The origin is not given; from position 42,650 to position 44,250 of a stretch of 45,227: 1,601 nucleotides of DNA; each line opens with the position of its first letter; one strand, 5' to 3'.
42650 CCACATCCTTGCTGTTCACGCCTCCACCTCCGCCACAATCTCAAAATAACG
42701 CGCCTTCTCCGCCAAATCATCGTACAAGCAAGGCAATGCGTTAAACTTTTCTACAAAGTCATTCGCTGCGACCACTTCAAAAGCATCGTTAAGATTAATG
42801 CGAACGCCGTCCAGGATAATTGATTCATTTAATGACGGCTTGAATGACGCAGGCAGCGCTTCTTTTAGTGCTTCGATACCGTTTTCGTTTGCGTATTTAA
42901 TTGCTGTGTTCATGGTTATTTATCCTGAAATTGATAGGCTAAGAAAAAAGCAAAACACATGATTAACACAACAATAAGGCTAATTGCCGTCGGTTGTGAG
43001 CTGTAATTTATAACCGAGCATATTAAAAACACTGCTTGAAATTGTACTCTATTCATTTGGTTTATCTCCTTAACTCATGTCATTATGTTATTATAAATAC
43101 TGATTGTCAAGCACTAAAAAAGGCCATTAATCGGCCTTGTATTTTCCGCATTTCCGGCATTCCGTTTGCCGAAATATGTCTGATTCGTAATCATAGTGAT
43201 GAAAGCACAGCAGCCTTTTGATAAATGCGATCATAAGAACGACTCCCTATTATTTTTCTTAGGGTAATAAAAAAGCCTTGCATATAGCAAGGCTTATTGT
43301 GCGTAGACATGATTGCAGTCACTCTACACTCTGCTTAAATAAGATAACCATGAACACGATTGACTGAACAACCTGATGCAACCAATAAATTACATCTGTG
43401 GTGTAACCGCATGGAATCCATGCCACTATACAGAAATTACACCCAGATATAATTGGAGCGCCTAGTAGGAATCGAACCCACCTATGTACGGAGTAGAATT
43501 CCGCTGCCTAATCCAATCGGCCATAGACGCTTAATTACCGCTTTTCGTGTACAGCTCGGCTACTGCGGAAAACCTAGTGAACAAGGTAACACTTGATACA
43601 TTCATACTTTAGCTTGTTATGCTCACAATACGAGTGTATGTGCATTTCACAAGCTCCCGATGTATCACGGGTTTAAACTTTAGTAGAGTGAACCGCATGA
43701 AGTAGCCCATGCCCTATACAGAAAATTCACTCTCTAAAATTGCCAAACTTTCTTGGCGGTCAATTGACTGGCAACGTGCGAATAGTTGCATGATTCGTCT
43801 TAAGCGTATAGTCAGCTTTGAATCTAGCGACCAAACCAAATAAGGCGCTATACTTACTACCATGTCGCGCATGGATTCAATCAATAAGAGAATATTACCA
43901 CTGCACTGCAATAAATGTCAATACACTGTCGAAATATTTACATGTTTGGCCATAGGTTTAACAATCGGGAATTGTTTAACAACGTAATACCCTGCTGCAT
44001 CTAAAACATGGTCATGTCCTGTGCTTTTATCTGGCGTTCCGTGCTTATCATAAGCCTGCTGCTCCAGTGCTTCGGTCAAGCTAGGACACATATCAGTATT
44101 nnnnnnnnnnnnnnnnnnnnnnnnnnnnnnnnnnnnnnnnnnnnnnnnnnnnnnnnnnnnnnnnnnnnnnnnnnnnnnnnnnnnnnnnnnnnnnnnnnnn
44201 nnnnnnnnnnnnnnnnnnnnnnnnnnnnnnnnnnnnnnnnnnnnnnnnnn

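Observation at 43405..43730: tRNA-Arg(TCT) bracketed by 40-bp hairpin-containing direct repeats in a 1-kb noncoding region between terL and portal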

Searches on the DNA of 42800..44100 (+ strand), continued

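Call 67: get_annotated_region(hit=H1, flank=1500)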
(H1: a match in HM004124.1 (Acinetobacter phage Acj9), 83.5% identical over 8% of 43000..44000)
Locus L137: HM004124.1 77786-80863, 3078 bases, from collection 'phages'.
description: Acinetobacter phage Acj9, complete genome.
organism: Acinetobacter phage Acj9 (NCBI taxid 760939)
taxonomy: Viruses; Duplodnaviria; Heunggongvirae; Uroviricota; Caudoviricetes; Straboviridae; Twarogvirinae; Acajnonavirus; Acajnonavirus acj9
host: Acinetobacter johnsonii; source: -; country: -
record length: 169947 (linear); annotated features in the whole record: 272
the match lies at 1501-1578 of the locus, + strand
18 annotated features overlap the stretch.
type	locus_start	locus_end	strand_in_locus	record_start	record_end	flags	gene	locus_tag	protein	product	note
CDS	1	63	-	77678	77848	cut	-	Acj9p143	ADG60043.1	hypothetical protein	-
CDS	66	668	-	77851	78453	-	-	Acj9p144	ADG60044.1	hypothetical protein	-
CDS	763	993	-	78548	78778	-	-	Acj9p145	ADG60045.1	conserved hypothetical bacterial protein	similar to peptide chain release factor 1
tRNA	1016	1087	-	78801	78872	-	-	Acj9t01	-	tRNA-Trp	-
tRNA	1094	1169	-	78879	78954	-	-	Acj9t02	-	tRNA-Phe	-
tRNA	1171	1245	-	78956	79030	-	-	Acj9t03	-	tRNA-Met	-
tRNA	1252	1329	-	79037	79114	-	-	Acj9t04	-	tRNA-Met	-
tRNA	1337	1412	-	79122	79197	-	-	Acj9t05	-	tRNA-Asp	-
tRNA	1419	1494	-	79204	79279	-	-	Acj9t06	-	tRNA-Glu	-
tRNA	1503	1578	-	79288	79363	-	-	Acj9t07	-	tRNA-Arg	-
tRNA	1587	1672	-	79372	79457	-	-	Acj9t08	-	tRNA-Tyr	-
tRNA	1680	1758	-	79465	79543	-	-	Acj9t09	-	tRNA-Pro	-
tRNA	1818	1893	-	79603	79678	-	-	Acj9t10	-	tRNA-Ile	-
tRNA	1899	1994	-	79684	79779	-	-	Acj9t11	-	tRNA-Ser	-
tRNA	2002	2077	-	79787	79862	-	-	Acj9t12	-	tRNA-Asn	-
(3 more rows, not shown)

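Call 84: search_rna_families(sources=[L001, L003, L124, L125, L126, L128, L002], threshold=evalue, max_evalue=1)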
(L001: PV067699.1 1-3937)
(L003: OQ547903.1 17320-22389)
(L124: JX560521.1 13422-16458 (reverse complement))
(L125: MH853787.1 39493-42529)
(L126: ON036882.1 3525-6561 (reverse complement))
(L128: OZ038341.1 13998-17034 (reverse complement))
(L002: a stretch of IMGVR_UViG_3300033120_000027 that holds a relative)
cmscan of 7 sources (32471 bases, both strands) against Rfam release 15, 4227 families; matches with E-value up to 1: 3.
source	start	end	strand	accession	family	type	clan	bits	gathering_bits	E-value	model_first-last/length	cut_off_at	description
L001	725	796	-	RF00005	tRNA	Gene; tRNA;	CL00001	47.3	29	2.8e-07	1-71/71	no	tRNA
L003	2788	2886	-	RF00205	snoR41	Gene; snRNA; snoRNA; CD-box;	CL00068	28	40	0.47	1-97/97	no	Small nucleolar RNA R41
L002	4062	4107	-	RF00104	mir-10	Gene; miRNA;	-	22.6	47.5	0.43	1-74/74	no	mir-10 microRNA precursor family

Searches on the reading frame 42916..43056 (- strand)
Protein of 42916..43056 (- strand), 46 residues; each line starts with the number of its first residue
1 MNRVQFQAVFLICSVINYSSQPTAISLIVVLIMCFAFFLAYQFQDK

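Call 12: search_protein_families(library=phrogs, proteins=[window:42916-43056:-])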
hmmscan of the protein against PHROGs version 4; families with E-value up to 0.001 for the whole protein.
window:42916-43056:- (46 aa): 0 families

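Call 88: search_protein_families(library=pfam, proteins=[window:42916-43056:-], max_evalue=0.1)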
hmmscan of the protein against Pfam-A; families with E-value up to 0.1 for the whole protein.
window:42916-43056:- (46 aa): 1 family
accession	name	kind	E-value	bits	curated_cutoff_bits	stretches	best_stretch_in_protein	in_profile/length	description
PF03707.21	MHYT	-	0.055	13.9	21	1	13-40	18-46/59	Bacterial signalling protein N terminal repeat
